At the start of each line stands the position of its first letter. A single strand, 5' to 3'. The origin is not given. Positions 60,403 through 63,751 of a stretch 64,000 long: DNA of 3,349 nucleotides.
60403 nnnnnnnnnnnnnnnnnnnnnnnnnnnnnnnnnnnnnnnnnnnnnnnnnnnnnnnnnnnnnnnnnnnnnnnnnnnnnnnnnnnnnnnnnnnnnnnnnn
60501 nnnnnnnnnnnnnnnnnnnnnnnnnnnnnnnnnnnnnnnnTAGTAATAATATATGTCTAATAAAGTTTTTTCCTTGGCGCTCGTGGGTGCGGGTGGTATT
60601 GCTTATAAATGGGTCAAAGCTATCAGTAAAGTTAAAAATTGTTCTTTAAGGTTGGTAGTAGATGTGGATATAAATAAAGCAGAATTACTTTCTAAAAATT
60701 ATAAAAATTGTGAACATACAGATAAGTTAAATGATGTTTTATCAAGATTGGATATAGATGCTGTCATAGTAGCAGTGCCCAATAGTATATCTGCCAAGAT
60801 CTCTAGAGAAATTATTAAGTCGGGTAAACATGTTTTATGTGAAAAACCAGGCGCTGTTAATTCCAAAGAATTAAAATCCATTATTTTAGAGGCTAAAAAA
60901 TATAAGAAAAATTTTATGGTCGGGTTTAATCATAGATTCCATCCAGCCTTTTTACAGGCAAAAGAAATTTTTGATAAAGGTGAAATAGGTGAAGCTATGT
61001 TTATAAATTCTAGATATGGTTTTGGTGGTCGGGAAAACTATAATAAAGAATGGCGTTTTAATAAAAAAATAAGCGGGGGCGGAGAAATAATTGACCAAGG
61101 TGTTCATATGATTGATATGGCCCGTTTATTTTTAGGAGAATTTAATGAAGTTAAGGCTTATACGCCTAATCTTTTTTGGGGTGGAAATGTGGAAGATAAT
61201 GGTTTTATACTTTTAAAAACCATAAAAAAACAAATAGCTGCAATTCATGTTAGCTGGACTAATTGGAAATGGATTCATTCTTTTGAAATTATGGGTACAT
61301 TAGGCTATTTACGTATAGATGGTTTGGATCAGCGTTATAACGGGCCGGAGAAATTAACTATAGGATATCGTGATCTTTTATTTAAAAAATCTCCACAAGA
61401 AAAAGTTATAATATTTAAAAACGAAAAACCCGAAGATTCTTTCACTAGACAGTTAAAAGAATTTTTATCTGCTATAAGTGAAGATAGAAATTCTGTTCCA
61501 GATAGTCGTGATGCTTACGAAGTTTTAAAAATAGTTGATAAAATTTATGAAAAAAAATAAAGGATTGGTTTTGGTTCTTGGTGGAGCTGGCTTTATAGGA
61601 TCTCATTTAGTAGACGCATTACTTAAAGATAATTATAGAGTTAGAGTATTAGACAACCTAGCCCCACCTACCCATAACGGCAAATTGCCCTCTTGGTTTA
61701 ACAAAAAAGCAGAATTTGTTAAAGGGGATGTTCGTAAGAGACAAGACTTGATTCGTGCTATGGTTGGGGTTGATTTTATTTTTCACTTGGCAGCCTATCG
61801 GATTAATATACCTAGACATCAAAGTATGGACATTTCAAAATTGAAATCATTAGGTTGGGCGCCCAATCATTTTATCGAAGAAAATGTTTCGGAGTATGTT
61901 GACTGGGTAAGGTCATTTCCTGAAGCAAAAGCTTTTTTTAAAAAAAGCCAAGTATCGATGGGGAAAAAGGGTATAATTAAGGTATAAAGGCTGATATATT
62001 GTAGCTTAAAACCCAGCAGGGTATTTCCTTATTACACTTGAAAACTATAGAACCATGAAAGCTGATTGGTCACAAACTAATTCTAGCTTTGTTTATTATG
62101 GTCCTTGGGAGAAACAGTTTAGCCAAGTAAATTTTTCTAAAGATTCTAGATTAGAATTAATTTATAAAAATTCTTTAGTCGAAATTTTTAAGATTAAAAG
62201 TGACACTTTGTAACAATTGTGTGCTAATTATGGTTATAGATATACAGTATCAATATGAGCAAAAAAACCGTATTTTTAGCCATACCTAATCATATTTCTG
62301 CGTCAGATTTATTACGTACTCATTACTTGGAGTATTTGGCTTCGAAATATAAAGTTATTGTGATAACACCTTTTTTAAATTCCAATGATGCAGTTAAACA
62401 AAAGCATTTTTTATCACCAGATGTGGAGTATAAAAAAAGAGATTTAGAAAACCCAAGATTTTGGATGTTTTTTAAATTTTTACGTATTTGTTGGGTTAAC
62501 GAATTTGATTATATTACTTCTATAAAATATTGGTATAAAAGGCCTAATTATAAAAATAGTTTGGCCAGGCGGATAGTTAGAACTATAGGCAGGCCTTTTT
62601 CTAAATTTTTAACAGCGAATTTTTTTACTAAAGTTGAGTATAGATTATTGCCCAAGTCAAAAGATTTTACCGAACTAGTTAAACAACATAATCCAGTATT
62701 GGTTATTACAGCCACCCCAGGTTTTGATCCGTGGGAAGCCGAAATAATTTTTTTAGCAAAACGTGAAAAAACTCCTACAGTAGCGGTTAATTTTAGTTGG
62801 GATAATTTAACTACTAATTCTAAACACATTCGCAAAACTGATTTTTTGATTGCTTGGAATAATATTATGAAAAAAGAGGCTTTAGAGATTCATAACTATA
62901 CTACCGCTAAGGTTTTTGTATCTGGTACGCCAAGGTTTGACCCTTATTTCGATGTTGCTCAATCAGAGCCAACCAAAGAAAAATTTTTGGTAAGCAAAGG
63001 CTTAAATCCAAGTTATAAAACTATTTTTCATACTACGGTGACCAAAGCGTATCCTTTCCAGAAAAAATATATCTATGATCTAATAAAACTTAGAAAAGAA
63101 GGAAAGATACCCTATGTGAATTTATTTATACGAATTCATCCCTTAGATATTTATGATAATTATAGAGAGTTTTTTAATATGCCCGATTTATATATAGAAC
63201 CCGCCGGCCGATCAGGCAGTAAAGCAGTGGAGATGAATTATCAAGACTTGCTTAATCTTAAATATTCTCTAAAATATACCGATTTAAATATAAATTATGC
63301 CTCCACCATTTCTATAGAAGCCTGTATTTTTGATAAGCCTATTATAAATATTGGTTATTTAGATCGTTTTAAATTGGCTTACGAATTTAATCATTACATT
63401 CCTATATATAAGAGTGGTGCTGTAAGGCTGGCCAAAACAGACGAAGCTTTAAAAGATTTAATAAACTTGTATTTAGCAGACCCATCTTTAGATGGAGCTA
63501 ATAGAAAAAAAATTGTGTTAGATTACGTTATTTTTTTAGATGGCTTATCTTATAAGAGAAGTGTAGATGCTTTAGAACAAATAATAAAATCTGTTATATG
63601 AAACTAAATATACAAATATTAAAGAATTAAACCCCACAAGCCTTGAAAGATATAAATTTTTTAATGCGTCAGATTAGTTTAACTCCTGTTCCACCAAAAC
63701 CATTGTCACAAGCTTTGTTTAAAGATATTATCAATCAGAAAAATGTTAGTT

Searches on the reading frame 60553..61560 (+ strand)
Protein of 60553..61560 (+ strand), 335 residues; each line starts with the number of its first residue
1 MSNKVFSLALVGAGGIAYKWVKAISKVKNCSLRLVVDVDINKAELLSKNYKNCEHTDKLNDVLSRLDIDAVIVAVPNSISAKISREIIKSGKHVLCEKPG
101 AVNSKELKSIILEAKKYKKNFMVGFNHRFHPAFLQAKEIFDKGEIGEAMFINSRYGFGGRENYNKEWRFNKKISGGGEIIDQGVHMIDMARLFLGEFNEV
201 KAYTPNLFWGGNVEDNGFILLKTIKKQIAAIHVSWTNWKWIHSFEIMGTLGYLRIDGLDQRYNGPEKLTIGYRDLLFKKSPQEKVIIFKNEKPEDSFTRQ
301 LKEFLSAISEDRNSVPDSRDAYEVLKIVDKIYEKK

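Call 3: search_protein_families(library=pfam, proteins=[window:60553-61560:+], max_evalue=0.01)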
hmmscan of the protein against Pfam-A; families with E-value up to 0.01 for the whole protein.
window:60553-61560:+ (335 aa): 6 families
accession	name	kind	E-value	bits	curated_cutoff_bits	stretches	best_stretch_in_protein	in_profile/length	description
PF22725.1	GFO_IDH_MocA_C3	-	1.2e-26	93.6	27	1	133-253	1-123/124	GFO/IDH/MocA C-terminal domain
PF01408.29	GFO_IDH_MocA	-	5.3e-19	69.5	24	1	7-125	2-120/120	Oxidoreductase family, NAD-binding Rossmann fold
PF02894.22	GFO_IDH_MocA_C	-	1.4e-18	68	22.9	1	138-334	2-209/218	Oxidoreductase family, C-terminal alpha/beta domain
PF03447.22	NAD_binding_3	-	1.3e-06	29.5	24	1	12-117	1-108/116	Homoserine dehydrogenase, NAD binding domain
PF08635.15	ox_reductase_C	-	0.00023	21.3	22.5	1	134-198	7-68/142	Putative oxidoreductase C terminal domain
PF02629.25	CoA_binding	-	0.00067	20.8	22.3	1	7-91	5-87/97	CoA binding domain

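Call 4: search_protein_families(library=ncbifam, proteins=[window:60553-61560:+], max_evalue=0.01)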
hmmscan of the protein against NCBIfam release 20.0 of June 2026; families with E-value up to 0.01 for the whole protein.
window:60553-61560:+ (335 aa): 18 families
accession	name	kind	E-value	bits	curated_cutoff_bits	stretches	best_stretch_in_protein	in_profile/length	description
TIGR04380.1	myo_inos_iolG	equivalog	8.8e-41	139.9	355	1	7-331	3-319/330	inositol 2-dehydrogenase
NF052479.1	LevoglcsnDh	equivalog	7.4e-35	120.3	650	1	33-211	39-219/386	levoglucosan dehydrogenase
NF040723.1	UDP-GlcNAcDh_Arch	equivalog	1.9e-32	113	450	1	9-263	4-245/302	UDP-N-acetylglucosamine 3-dehydrogenase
NF041392.1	XylDh_Gfo6_Halo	equivalog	3.1e-22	78.8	350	1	6-333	17-340/350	D-xylose 1-dehydrogenase Gfo6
NF052679.1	InsChiInosDhIolG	equivalog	3.9e-16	59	540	1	7-205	4-197/343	bifunctional inositol 2-dehydrogenase/D-chiro-inositol 1-dehydrogenase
NF008607.0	PRK11579.1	subfamily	1.7e-15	56.9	330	1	8-224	7-219/346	oxidoreductase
NF007574.0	PRK10206.1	equivalog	1.4e-10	40.8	352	1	42-200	40-193/345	oxidoreductase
NF058561.1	BT_2158_fam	equivalog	4.1e-10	38.9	750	1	7-151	37-180/487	glycoside 3-dehydrogenase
NF058563.1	BT_2159_fam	equivalog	6.5e-07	28.7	650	1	8-195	3-184/350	disaccharide 3-dehydrogenase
NF009830.0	PRK13304.1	equivalog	2.5e-06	27.1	267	1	8-115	4-109/265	aspartate dehydrogenase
NF003994.0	PRK05472.2-3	equivalog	0.00036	19.9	130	1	6-91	87-172/217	redox-sensing transcriptional repressor Rex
NF003995.0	PRK05472.2-4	subfamily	0.00053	19.6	126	1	3-91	81-169/213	redox-sensing transcriptional repressor Rex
NF003990.0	PRK05472.1-4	equivalog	0.00064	19.4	233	1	3-93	82-172/214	redox-sensing transcriptional repressor Rex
NF003991.0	PRK05472.1-5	equivalog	0.0026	17.7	198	1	53-104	132-184/211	redox-sensing transcriptional repressor Rex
NF003989.0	PRK05472.1-3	equivalog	0.0052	16.6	177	1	4-92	84-172/215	redox-sensing transcriptional repressor Rex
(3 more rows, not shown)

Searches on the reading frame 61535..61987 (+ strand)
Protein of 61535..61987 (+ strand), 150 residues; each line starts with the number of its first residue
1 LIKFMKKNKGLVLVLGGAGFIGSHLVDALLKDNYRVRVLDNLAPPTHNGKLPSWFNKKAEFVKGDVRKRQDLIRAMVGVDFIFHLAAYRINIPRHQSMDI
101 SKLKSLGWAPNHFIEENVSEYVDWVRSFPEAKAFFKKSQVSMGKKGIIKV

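Call 3: search_protein_families(library=pfam, proteins=[window:61535-61987:+], max_evalue=0.01)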
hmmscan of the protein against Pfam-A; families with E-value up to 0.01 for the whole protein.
window:61535-61987:+ (150 aa): 8 families
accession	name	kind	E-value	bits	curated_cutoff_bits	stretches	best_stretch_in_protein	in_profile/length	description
PF01370.27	Epimerase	-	1.1e-15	58.2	20.9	1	12-95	1-80/240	NAD dependent epimerase/dehydratase family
PF16363.11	GDP_Man_Dehyd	-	7.4e-13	49.1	27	1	13-88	1-85/332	GDP-mannose 4,6 dehydratase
PF01073.25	3Beta_HSD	-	1.4e-12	47.7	22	1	13-89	1-77/280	3-beta hydroxysteroid dehydrogenase/isomerase family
PF05368.20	NmrA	-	5.3e-09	36.5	27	1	9-140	2-130/298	NmrA-like family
PF13460.12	NAD_binding_10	-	2.6e-06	27.9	27.2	1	16-87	1-69/184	NAD(P)H-binding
PF02719.21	Polysacc_synt_2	-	9e-06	25.5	20.2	1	12-89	1-88/293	Polysaccharide biosynthesis protein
PF00106.31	adh_short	-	0.00041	20.3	26.6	1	12-77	3-69/195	short chain dehydrogenase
PF07993.18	NAD_binding_4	-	0.0053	16.4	20.1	0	16-36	3-23/258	Male sterility protein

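Call 4: search_protein_families(library=ncbifam, proteins=[window:61535-61987:+], max_evalue=0.01)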
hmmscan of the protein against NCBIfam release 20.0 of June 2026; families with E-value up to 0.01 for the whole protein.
window:61535-61987:+ (150 aa): 27 families (the best 25 are shown)
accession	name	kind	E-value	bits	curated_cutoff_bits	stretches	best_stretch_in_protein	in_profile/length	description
TIGR04180.1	EDH_00030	hypoth_equivalog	9.4e-14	51.2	475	1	12-94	1-85/297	NAD-dependent 4,6-dehydratase LegB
TIGR03466.1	HpnA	hypoth_equivalog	1.5e-13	50.4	367.65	1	12-99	3-86/327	hopanoid-associated sugar epimerase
TIGR01181.1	dTDP_gluc_dehyt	equivalog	7.4e-13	48.3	365.1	1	12-87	2-82/321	dTDP-glucose 4,6-dehydratase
TIGR01179.1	galE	equivalog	2.9e-11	42.8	262.3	1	12-88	2-80/332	UDP-glucose 4-epimerase GalE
TIGR04130.1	FnlA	equivalog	3.1e-07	29.6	730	1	7-143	3-137/337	UDP-N-acetylglucosamine 4,6-dehydratase/5-epimerase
NF007956.0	PRK10675.1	subfamily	3.6e-07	29.6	394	1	12-87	3-82/338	UDP-glucose 4-epimerase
TIGR02197.1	heptose_epim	equivalog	8.8e-07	28.4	274.6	1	12-87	1-75/316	ADP-glyceromanno-heptose 6-epimerase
TIGR03589.1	PseB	equivalog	1.2e-06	27.8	407.75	1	8-89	3-85/324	UDP-N-acetylglucosamine 4,6-dehydratase (inverting)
NF005998.1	PRK08125.1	equivalog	1.3e-06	27.1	777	1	6-87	312-391/649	bifunctional UDP-4-amino-4-deoxy-L-arabinose formyltransferase/UDP-glucuronic acid oxidase ArnA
NF052578.1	StrlDmthSdmBMthl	equivalog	1.8e-06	27.9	600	1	13-88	4-74/328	sterol demethylase protein SdmB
NF011728.1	PRK15181.1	equivalog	4e-06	26.1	760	1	13-95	19-106/348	Vi polysaccharide biosynthesis UDP-N-acetylglucosaminuronic acid C-4 epimerase TviC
NF042423.1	oxyalk_red_Shew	equivalog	1.2e-05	24.6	580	1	6-87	5-79/331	2-alkyl-3-oxoalkanoate reductase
NF004849.1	PRK06200.1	equivalog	1.7e-05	24.1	330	1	8-75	5-70/269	3-(cis-5,6-dihydroxycyclohexa-1,3-dien-1-yl)propanoate dehydrogenase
NF042422.1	oxyalk_red_OleD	equivalog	1.8e-05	24.3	580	1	12-88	3-72/329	2-alkyl-3-oxoalkanoate reductase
NF043036.1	ErythonDh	equivalog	2.4e-05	23.7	325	1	12-87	3-83/321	D-erythronate dehydrogenase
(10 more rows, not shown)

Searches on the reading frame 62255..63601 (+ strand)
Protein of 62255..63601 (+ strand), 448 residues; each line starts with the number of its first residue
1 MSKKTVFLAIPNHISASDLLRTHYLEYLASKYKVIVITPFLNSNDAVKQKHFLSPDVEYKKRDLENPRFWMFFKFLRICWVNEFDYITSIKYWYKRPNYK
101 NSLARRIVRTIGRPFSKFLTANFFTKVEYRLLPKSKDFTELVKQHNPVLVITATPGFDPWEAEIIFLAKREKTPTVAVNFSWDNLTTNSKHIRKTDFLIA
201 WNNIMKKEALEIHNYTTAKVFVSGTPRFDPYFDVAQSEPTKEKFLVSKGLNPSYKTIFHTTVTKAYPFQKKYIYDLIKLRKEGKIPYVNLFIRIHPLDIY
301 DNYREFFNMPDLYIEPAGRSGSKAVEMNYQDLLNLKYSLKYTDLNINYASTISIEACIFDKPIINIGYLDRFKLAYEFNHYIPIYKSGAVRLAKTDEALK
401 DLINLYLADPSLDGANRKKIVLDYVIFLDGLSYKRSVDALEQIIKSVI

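Call 3: search_protein_families(library=pfam, proteins=[window:62255-63601:+], max_evalue=0.01)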
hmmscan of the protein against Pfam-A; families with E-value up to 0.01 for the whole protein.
window:62255-63601:+ (448 aa): 1 family
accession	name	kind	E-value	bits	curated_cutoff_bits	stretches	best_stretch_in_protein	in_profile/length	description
PF04464.20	Glyphos_transf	-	0.00049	19.6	22.1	1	187-438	127-363/367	CDP-Glycerol:Poly(glycerophosphate) glycerophosphotransferase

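Call 4: search_protein_families(library=ncbifam, proteins=[window:62255-63601:+], max_evalue=0.01)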
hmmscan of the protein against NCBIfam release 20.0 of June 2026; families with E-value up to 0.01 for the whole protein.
window:62255-63601:+ (448 aa): 2 families
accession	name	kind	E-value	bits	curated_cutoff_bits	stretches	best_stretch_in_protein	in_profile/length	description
NF046086.1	BFO_1060_trans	domain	5.2e-19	68.6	200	2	137-275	38-182/365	BFO_1060 family glycosyltransferase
TIGR04396.2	surf_polysacc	subfamily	2.1e-05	23.9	125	1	186-231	92-137/427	surface carbohydrate biosynthesis protein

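Call 62: find_encoding_contigs(protein=window:62255-63601:+, flank=10000, max_places=1)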
Protein window:62255-63601:+ (448 aa): 18 contigs read that carry it; 1 place shown.
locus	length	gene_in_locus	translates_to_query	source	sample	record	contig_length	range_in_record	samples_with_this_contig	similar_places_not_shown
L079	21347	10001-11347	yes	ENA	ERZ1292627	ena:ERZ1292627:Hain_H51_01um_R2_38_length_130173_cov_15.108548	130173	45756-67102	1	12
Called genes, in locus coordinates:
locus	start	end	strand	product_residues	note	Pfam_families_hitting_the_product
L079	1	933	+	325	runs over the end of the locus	PF13489:Methyltransf_23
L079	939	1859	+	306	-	PF13641:Glyco_tranf_2_3 (weak), PF00535:Glycos_transf_2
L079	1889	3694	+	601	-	-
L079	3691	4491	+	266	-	PF13489:Methyltransf_23, PF05148:Methyltransf_8, PF08242:Methyltransf_12 (weak), PF01209:Ubie_methyltran, PF08241:Methyltransf_11, PF13649:Methyltransf_25, PF13847:Methyltransf_31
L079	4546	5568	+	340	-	PF00288:GHMP_kinases_N (weak), PF08544:GHMP_kinases_C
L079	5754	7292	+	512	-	PF02310:B12-binding, PF04055:Radical_SAM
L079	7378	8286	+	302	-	PF01073:3Beta_HSD, PF01370:Epimerase, PF02719:Polysacc_synt_2, PF04321:RmlD_sub_bind, PF13460:NAD_binding_10 (weak), PF16363:GDP_Man_Dehyd, PF07993:NAD_binding_4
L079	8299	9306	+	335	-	PF01408:GFO_IDH_MocA, PF03447:NAD_binding_3 (weak), PF02894:GFO_IDH_MocA_C, PF22725:GFO_IDH_MocA_C3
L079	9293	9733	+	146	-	PF05368:NmrA, PF01073:3Beta_HSD, PF01370:Epimerase, PF02719:Polysacc_synt_2 (weak), PF16363:GDP_Man_Dehyd, PF13460:NAD_binding_10 (weak)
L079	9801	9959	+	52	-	-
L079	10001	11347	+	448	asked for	-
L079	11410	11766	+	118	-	PF00583:Acetyltransf_1, PF13508:Acetyltransf_7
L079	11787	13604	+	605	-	-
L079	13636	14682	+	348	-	PF01073:3Beta_HSD, PF01370:Epimerase, PF02719:Polysacc_synt_2, PF04321:RmlD_sub_bind (weak), PF07993:NAD_binding_4 (weak), PF16363:GDP_Man_Dehyd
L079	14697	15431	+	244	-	PF00483:NTP_transferase, PF12804:NTP_transf_3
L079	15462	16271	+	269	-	PF00535:Glycos_transf_2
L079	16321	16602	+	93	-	-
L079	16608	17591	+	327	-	PF00389:2-Hacid_dh, PF02826:2-Hacid_dh_C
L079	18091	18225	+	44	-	-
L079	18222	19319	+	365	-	PF03102:NeuB, PF08666:SAF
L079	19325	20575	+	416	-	PF02350:Epimerase_2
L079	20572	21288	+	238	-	PF02348:CTP_transf_3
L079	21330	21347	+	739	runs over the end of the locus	PF04932:Wzy_C, PF13181:TPR_8 (faint), PF07719:TPR_2 (faint), PF13424:TPR_12 (faint), PF14559:TPR_19 (faint), PF13428:TPR_14 (faint)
